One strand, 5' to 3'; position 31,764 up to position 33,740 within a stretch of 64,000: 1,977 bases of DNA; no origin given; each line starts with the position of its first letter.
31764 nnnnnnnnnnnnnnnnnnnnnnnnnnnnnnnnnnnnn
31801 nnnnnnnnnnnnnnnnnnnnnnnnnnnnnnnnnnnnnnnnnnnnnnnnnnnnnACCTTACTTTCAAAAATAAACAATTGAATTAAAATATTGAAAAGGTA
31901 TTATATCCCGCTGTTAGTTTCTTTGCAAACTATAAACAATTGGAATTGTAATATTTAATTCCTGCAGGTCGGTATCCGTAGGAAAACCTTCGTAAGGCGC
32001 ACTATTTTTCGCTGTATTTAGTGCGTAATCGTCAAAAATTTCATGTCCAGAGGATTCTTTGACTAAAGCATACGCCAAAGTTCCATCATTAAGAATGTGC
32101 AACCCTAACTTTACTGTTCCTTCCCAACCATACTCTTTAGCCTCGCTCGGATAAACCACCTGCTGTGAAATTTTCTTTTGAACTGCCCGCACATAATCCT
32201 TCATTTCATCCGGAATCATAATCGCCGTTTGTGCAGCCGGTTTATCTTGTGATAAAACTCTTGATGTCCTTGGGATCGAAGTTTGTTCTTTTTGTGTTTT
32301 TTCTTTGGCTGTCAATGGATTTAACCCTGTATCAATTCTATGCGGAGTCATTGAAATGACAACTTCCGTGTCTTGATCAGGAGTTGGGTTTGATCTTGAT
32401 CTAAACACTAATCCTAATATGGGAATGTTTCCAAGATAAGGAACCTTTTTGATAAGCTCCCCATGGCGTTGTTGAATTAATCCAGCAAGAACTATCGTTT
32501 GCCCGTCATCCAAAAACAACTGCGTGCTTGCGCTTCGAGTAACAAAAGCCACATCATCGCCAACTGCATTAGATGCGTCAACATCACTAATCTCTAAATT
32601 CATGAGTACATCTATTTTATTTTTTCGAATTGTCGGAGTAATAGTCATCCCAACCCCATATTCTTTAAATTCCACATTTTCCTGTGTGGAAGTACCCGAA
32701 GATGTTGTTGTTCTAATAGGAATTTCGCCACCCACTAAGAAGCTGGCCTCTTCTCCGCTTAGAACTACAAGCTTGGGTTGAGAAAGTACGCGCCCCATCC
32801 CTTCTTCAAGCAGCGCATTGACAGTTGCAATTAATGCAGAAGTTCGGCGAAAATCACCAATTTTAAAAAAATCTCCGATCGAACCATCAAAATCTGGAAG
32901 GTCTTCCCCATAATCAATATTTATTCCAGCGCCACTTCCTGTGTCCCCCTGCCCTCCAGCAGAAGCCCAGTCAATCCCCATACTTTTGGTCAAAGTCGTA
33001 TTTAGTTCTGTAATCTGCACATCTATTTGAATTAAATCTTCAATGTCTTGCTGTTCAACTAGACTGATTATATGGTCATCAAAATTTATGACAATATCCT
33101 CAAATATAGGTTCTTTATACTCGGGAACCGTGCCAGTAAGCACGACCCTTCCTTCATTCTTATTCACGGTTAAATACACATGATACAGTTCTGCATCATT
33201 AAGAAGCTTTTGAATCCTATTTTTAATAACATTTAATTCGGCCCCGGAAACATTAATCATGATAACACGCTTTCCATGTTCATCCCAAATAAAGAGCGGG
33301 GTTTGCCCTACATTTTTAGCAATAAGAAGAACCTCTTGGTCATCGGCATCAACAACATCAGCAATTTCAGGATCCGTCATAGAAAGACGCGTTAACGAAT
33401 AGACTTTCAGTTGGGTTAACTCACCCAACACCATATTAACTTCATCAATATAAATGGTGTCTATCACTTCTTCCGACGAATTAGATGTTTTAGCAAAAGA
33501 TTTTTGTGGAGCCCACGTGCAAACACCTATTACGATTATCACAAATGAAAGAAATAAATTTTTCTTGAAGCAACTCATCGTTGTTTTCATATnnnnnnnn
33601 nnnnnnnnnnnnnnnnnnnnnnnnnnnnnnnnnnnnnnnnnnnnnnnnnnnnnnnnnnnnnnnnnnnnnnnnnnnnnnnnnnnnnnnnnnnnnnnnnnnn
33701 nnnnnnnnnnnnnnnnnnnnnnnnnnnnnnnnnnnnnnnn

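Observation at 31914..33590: Tad secretin fused to a C-terminal TonB_C-like domain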

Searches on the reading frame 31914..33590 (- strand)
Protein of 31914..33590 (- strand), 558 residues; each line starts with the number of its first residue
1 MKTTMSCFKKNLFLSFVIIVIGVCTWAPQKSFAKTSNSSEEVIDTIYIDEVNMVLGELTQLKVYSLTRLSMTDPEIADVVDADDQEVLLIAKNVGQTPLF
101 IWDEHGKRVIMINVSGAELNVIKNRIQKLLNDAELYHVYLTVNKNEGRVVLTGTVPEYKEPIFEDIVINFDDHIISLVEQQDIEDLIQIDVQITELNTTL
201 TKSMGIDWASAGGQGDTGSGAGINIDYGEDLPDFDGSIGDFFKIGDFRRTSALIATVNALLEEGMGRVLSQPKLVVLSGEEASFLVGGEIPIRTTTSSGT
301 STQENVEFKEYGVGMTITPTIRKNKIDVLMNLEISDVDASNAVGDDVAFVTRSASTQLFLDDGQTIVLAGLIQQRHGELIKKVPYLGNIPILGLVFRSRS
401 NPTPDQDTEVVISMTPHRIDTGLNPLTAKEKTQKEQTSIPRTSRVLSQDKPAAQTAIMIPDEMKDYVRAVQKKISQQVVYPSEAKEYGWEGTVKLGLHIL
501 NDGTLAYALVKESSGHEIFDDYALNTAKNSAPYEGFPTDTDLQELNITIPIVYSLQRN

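Call 3: search_protein_families(library=pfam, proteins=[window:31914-33590:-], max_evalue=0.01)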
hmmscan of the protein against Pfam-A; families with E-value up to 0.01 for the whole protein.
window:31914-33590:- (558 aa): 5 families
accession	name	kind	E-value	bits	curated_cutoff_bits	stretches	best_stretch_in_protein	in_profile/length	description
PF00263.26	Secretin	-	1.6e-39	135.6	27.5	1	260-417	2-166/169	Bacterial type II and III secretion system protein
PF03544.19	TonB_C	-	5e-15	56.2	24.6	1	477-555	2-79/79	Gram-negative bacterial TonB protein C-terminal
PF13629.12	T2SS-T3SS_pil_N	-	3.3e-10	39.9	23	1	64-114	19-71/72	Pilus formation protein N terminal region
PF21934.1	Yop-YscD_ppl_3rd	-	0.00039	20.6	24.3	1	124-173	4-52/64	YscD/CdsD-like Bon-like domain 3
PF13103.11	TonB_2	-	0.00086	19.8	22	1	464-546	2-82/85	TonB C terminal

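Call 4: search_protein_families(library=ncbifam, proteins=[window:31914-33590:-], max_evalue=0.01)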
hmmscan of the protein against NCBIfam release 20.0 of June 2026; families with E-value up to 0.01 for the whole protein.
window:31914-33590:- (558 aa): 12 families
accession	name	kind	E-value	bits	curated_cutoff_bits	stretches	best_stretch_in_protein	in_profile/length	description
TIGR02517.1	type_II_gspD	equivalog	1.3e-39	136.2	351.35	1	187-419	338-590/600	type II secretion system secretin GspD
TIGR02515.1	IV_pilus_PilQ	subfamily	1.3e-34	120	284.35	1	174-417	158-425/428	type IV pilus secretin PilQ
TIGR02519.1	pilus_MshL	equivalog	1e-25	90.4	250.2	1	180-417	30-288/290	pilus (MSHA type) biogenesis protein MshL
NF010083.0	PRK13568.1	equivalog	7e-25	87.7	554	1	187-419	189-417/419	DNA uptake porin HofQ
TIGR02516.1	type_III_yscC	equivalog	3.8e-24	85.1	238.45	1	174-419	222-461/463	type III secretion system outer membrane ring subunit SctC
NF007851.2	PRK10560.1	exception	1.2e-17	63.8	598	1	187-420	181-410/412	DNA uptake porin HofQ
NF011873.0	PRK15346.1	equivalog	4.7e-16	58.5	524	1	175-401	260-478/499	EscC/YscC/HrcC family type III secretion system outer membrane ring protein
TIGR01352.1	tonB_Cterm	subfamily_domain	2.3e-11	43.9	27.1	1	480-555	3-75/76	TonB family protein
NF042912.1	Amuc_1098_fam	equivalog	5.3e-11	41.3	750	1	349-420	728-797/805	Amuc_1098 family type IV pilus outer membrane protein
TIGR02794.1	tolA_full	equivalog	0.00016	21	59.45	1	446-547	255-358/362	cell envelope integrity protein TolA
NF047760.1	LIC10042_TonB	equivalog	0.00051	20.2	100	1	431-521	35-128/156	LIC_10042 family TonB-like protein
NF038079.1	TonB_sider_MxcH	equivalog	0.0027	15.8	925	1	476-528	8-59/792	TonB-dependent siderophore myxochelin receptor MxcH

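Call 8: find_homologous_proteins(query=window:31914-33590:-, max_evalue=1e-10)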
Query window:31914-33590:- (558 aa): 849 proteins with E <= 1e-10 among 8000 candidates; the best 120 are listed.
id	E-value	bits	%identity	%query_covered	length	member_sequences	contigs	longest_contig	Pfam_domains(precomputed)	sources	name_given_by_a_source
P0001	0.0e+0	1140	92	100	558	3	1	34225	PF03544.20,PF13629.13,PF00263.27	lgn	-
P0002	0.0e+0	1018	81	100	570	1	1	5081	PF03544.20,PF13629.13,PF00263.27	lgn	-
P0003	1.9e-294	995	82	99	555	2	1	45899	PF03544.20,PF13629.13,PF00263.27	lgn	-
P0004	1.0e-267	907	73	100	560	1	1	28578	PF03544.20,PF13629.13,PF13103.12,PF00263.27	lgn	-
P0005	5.4e-267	904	74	100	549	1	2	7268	PF03544.20,PF13629.13,PF00263.27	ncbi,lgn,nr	ncbi:MAG: TonB family protein [Candidatus Omnitrophica bacterium]|nr:TonB family protein [Candidatus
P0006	2.7e-266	902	72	100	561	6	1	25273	PF03544.20,PF13629.13,PF00263.27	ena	-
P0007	3.6e-265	898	72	100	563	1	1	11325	PF03544.20,PF13629.13,PF13103.12,PF00263.27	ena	-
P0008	1.4e-264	896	72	100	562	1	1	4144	PF03544.20,PF13629.13,PF13103.12,PF00263.27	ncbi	-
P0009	1.2e-260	884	71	100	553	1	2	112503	PF03544.20,PF13629.13,PF00263.27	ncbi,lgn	-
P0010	1.7e-260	883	71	100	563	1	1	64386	PF03544.20,PF13629.13,PF00263.27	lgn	-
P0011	1.2e-197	676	59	97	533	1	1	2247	PF03544.20,PF13629.13,PF00263.27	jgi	-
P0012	6.4e-195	667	59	94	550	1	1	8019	PF03544.20,PF13629.13,PF00263.27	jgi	jgi:pilus assembly protein CpaC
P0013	2.3e-194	665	58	94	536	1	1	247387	PF03544.20,PF13629.13,PF00263.27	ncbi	-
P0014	8.2e-193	660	57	97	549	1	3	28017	PF03544.20,PF13629.13,PF00263.27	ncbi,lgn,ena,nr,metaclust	ncbi:MAG: hypothetical protein A3C36_05885 [Omnitrophica WOR_2 bacterium RIFCSPHIGHO2_02_FULL_52_10]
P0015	3.8e-191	654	59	93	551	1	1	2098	PF03544.20,PF13629.13,PF00263.27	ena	-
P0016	9.3e-191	653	55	99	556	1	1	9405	PF03544.20,PF13629.13,PF00263.27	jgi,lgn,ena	-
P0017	6.9e-190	650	57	93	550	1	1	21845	PF21934.2,PF03544.20,PF13629.13,PF13103.12,PF00263.27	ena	-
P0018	5.2e-189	647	58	93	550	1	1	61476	PF03544.20,PF13629.13,PF00263.27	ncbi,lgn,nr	ncbi:MAG: TonB family protein [Candidatus Omnitrophica bacterium]|nr:TonB family protein [Candidatus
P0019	1.4e-188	646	54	92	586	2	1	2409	PF03544.20,PF13629.13,PF00263.27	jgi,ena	-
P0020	7.2e-188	643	56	99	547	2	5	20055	PF03544.20,PF13629.13,PF00263.27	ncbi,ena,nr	ncbi:MAG: TonB family protein [Candidatus Omnitrophica bacterium]|nr:TonB family protein [Candidatus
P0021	2.8e-186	638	54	98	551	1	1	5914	PF03544.20,PF13629.13,PF00263.27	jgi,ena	-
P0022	2.8e-186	638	56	97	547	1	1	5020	PF03544.20,PF13629.13,PF00263.27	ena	-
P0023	3.6e-186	638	55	100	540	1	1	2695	PF03544.20,PF13629.13,PF00263.27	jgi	jgi:pilus assembly protein CpaC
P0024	6.2e-186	637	55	98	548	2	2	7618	PF03544.20,PF13629.13,PF00263.27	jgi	jgi:pilus assembly protein CpaC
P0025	1.2e-185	636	55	98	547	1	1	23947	PF03544.20,PF13629.13,PF00263.27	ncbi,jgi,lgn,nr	ncbi:MAG TPA: TonB family protein [Candidatus Omnitrophota bacterium]|nr:TonB family protein [Candid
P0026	2.0e-185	635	46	97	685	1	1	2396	PF03544.20,PF13629.13,PF13103.12,PF00263.27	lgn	-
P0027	2.7e-185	635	50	78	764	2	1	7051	PF03544.20,PF13629.13,PF13103.12,PF00263.27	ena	-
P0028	4.4e-185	634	55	98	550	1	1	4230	PF03544.20,PF13629.13,PF00263.27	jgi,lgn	-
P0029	1.3e-184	633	56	92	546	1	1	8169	PF03544.20,PF13629.13,PF00263.27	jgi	-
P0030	1.3e-184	633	51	74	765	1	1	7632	PF03544.20,PF13629.13,PF13103.12,PF00263.27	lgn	-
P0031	2.3e-184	632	54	98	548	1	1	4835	PF03544.20,PF13629.13,PF00263.27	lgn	-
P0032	7.9e-184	630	54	98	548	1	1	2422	PF03544.20,PF13629.13,PF00263.27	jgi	-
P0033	9.5e-184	630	56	93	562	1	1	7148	PF03544.20,PF13629.13,PF00263.27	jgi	-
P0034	1.3e-183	629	57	92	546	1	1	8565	PF03544.20,PF13629.13,PF13103.12,PF00263.27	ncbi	-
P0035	1.5e-183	629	57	93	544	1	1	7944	PF03544.20,PF13629.13,PF00263.27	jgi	jgi:pilus assembly protein CpaC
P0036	1.6e-183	629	54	94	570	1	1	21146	PF03544.20,PF13629.13,PF00263.27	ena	-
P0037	1.8e-183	629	54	94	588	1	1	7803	PF03544.20,PF13629.13,PF00263.27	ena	-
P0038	2.6e-183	628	54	97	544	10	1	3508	PF03544.20,PF13629.13,PF00263.27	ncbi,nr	ncbi:MAG: TonB family protein, partial [Candidatus Omnitrophica bacterium]|nr:TonB family protein [C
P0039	8.0e-183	627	58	91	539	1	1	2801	PF03544.20,PF13629.13,PF00263.27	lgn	-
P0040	8.4e-183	627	54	68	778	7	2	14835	PF03544.20,PF13629.13,PF13103.12,PF00263.27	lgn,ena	-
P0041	9.6e-183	626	56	99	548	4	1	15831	PF03544.20,PF13629.13,PF00263.27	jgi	-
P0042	4.6e-182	624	56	91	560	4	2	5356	PF03544.20,PF13629.13,PF00263.27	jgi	jgi:pilus assembly protein CpaC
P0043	1.1e-181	623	50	66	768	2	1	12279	PF03544.20,PF13629.13,PF13103.12,PF00263.27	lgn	-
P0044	1.8e-181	622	55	97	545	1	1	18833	PF03544.20,PF13629.13,PF00263.27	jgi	-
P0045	1.9e-180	619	53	97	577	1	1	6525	PF03544.20,PF13629.13,PF00263.27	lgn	-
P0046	2.4e-180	619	56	92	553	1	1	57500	PF03544.20,PF13629.13,PF00263.27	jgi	-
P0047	8.5e-180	617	53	99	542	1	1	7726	PF03544.20,PF13629.13,PF00263.27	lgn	-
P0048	1.6e-179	616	54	93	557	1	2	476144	PF03544.20,PF13629.13,PF00263.27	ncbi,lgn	-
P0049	4.4e-179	614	56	94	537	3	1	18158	PF03544.20,PF13629.13,PF00263.27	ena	-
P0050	5.9e-179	614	54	92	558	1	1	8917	PF03544.20,PF13629.13,PF00263.27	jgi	jgi:TonB family protein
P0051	1.5e-178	613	53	98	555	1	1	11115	PF03544.20,PF13629.13,PF00263.27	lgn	-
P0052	1.9e-178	612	55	92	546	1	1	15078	PF03544.20,PF13629.13,PF00263.27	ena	-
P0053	4.1e-178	611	51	98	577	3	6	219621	PF03544.20,PF13629.13,PF00263.27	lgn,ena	-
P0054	1.0e-177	610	52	97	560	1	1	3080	PF03544.20,PF13629.13,PF00263.27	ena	-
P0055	7.1e-177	607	53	97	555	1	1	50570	PF03544.20,PF13629.13,PF00263.27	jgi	jgi:pilus assembly protein CpaC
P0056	7.2e-177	607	56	92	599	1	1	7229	PF03544.20,PF13629.13,PF00263.27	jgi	-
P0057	1.4e-176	606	51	99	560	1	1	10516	PF03544.20,PF13629.13,PF00263.27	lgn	-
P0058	3.4e-176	605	53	92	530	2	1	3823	PF03544.20,PF13629.13,PF00263.27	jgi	jgi:TonB family protein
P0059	9.3e-176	603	51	98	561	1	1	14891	PF03544.20,PF13629.13,PF00263.27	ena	-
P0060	3.6e-175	601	52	98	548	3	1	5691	PF03544.20,PF13629.13,PF00263.27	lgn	-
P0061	4.1e-175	601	53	98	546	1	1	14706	PF03544.20,PF13629.13,PF00263.27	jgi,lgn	-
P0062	6.3e-175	601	54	92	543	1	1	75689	PF03544.20,PF13629.13,PF00263.27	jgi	jgi:pilus assembly protein CpaC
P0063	9.6e-175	600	53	92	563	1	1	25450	PF03544.20,PF13629.13,PF00263.27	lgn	-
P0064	3.4e-174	598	51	98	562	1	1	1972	PF03544.20,PF13629.13,PF00263.27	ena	-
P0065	6.6e-174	597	51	98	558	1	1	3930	PF03544.20,PF13629.13,PF00263.27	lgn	-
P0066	1.0e-173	597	55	92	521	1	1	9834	PF03544.20,PF13629.13,PF00263.27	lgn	-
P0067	1.2e-173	596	55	92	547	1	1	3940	PF03544.20,PF13629.13,PF00263.27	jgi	-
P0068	2.1e-173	596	44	91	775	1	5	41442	PF03544.20,PF13629.13,PF13103.12,PF00263.27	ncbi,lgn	-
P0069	2.9e-173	595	56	91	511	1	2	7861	PF03544.20,PF13629.13,PF00263.27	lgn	-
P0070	4.9e-173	594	53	98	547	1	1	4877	PF03544.20,PF13629.13,PF00263.27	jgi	-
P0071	5.1e-173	594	54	92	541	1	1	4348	PF03544.20,PF13629.13,PF00263.27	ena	-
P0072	6.5e-173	594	52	95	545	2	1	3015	PF03544.20,PF13629.13,PF00263.27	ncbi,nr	ncbi:MAG: TonB family protein, partial [Candidatus Omnitrophica bacterium]|nr:TonB family protein [C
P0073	7.0e-173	594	55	70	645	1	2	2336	PF03544.20,PF13629.13,PF00263.27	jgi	-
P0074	1.2e-172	593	47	91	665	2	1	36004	PF03544.20,PF13629.13,PF13103.12,PF00263.27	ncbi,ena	-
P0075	3.0e-172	592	51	98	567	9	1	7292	PF03544.20,PF13629.13,PF00263.27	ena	-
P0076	5.3e-172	591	52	94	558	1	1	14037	PF03544.20,PF13629.13,PF00263.27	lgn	-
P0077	5.4e-172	591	51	98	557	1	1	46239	PF03544.20,PF13629.13,PF00263.27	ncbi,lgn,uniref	ncbi:Type II/IV secretion system secretin RcpA/CpaC, associated with Flp pilus assembly [hydrotherma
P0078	5.7e-172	591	47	74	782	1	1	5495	PF03544.20,PF13629.13,PF13103.12,PF00263.27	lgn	-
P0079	5.8e-172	591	52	94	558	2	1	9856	PF03544.20,PF13629.13,PF00263.27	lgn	-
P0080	6.1e-172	591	49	100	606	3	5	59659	PF03544.20,PF13629.13,PF13103.12,PF00263.27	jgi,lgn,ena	-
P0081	7.7e-172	591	50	97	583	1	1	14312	PF03544.20,PF13629.13,PF13103.12,PF00263.27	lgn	-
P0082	1.0e-171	590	53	93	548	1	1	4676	PF03544.20,PF13629.13,PF00263.27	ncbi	-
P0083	1.1e-171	590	53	96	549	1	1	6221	PF03544.20,PF13629.13,PF00263.27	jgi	-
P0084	2.0e-171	589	52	92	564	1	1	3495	PF03544.20,PF13629.13,PF00263.27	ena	-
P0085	2.7e-171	589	54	91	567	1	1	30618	PF03544.20,PF13629.13,PF00263.27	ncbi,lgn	-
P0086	4.1e-171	588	46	90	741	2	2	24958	PF03544.20,PF13629.13,PF13103.12,PF00263.27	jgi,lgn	-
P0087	1.2e-170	587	52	94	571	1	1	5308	PF03544.20,PF13629.13,PF00263.27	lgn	-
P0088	1.3e-170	586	48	97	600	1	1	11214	PF03544.20,PF13629.13,PF00263.27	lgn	-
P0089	1.4e-170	586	53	99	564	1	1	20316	PF03544.20,PF13629.13,PF13103.12,PF00263.27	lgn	-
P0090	1.6e-170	586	54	92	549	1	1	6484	PF03544.20,PF13629.13,PF00263.27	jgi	-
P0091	3.1e-170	585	50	97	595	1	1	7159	PF03544.20,PF13629.13,PF00263.27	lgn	-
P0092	3.2e-170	585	52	93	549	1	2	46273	PF03544.20,PF13629.13,PF00263.27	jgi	jgi:pilus assembly protein CpaC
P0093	3.9e-170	585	44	92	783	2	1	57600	PF03544.20,PF13629.13,PF13103.12,PF00263.27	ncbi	-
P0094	5.1e-170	585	48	97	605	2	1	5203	PF03544.20,PF13629.13,PF00263.27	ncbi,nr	ncbi:MAG: TonB family protein [Candidatus Omnitrophica bacterium]|nr:TonB family protein [Candidatus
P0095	5.7e-170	584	50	99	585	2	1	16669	PF03544.20,PF13629.13,PF13103.12,PF00263.27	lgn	-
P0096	8.0e-170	584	46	91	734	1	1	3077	PF03544.20,PF13629.13,PF13103.12,PF00263.27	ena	-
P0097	1.8e-169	583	54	93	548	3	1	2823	PF03544.20,PF13629.13,PF00263.27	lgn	-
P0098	2.2e-169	582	56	89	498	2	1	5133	PF03544.20,PF13629.13,PF00263.27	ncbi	-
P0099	2.8e-169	582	44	92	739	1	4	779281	PF03544.20,PF13629.13,PF13103.12,PF00263.27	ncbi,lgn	-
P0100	2.9e-169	582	50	99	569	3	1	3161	PF03544.20,PF13629.13,PF00263.27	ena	-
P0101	3.4e-169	582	51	93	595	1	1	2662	PF03544.20,PF13629.13,PF00263.27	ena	-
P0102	7.5e-169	581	50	99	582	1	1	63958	PF03544.20,PF13629.13,PF00263.27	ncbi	-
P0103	9.3e-169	580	48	99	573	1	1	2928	PF03544.20,PF13629.13,PF00263.27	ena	-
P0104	1.4e-168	580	50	99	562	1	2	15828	PF03544.20,PF13629.13,PF13103.12,PF00263.27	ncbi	-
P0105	1.5e-168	580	50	92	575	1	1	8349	PF03544.20,PF13629.13,PF00263.27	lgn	-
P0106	1.8e-168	579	47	97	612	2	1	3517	PF03544.20,PF13629.13,PF00263.27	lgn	-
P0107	1.9e-168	579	47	95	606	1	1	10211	PF03544.20,PF13629.13,PF00263.27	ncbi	-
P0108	7.9e-168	577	49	71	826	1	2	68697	PF03544.20,PF13629.13,PF13103.12,PF00263.27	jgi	-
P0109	7.9e-168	577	51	98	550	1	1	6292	PF03544.20,PF13629.13,PF00263.27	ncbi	-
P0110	1.1e-167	577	45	95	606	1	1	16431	PF03544.20,PF13629.13,PF00263.27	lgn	-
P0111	4.9e-167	575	47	100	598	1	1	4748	PF03544.20,PF13629.13,PF13103.12,PF00263.27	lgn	-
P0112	6.3e-167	574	52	74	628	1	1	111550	PF03544.20,PF13629.13,PF00263.27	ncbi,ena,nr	ncbi:MAG: TonB family protein [Candidatus Zapsychrus exili]|nr:TonB family protein [Candidatus Zapsy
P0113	1.0e-166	574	48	93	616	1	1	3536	PF03544.20,PF13629.13,PF00263.27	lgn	-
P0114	1.1e-166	574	50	94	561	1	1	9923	PF03544.20,PF13629.13,PF00263.27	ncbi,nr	ncbi:MAG: TonB family protein [Candidatus Omnitrophica bacterium]|nr:TonB family protein [Candidatus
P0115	1.7e-166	573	51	93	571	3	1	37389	PF03544.20,PF13629.13,PF00263.27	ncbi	-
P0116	4.1e-166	572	47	99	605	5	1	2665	PF03544.20,PF13629.13,PF13103.12,PF00263.27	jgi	-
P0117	4.3e-166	572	51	93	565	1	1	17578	PF03544.20,PF13629.13,PF00263.27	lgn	-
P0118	8.3e-166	571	51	98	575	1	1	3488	PF03544.20,PF13629.13,PF00263.27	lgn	-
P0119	9.0e-166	571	51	92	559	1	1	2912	PF03544.20,PF13629.13,PF00263.27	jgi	-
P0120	1.3e-165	570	51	97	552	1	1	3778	PF03544.20,PF13629.13,PF00263.27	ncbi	-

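Call 22: predict_structure(alignment_id=A1)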
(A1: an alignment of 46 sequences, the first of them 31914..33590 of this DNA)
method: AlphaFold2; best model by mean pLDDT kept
length: 558 residues; sequences in the alignment: 46
mean_pLDDT: 73.1   pTM: 0.37
mean pLDDT of the five models: 73.1, 72.4, 70.0, 68.1, 66.9
residues with pLDDT >= 90: 40; 70-90: 315; 50-70: 136; < 50: 67
segments of 3 or more residues with pLDDT < 50: 1-5, 26-39, 211-222, 422-431, 435-456
pLDDT, mean of each block of 10 residues (from residue 1): 48 72 51 37 74 84 88 89 88 88 89 81 86 83 80 82 87 83 75 72 54 43 56 60 55 56 68 85 83 69 72 87 84 79 69 84 77 60 59 59 62 83 49 45 33 51 86 88 88 91 90 89 91 86 87 76
secondary structure, 60 per line:
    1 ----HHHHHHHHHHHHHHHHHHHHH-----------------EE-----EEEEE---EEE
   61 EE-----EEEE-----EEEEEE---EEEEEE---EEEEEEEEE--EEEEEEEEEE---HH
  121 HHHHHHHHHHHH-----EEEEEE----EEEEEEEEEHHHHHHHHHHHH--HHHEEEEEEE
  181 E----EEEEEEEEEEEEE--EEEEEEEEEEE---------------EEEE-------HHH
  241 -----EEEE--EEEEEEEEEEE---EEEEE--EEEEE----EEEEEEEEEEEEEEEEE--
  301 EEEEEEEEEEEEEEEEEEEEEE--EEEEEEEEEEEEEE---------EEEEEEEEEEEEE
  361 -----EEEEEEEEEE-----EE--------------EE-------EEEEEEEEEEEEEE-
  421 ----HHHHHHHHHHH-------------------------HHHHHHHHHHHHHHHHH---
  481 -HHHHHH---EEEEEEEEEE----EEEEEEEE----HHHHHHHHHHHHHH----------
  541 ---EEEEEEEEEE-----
elements in order: H5-25 E50-54 E58-62 E68-71 E77-82 E86-91 E95-103 E106-115 H119-132 E138-143 E148-156 H157-168 E174-181 E186-198 E201-211 E227-230 E246-249 E252-262 E266-270 E273-277 E282-298 E301-322 E325-338 E348-360 E366-375 E406-419 H425-435 H461-477 H482-487 E491-500 E505-512 H517-530 E544-553
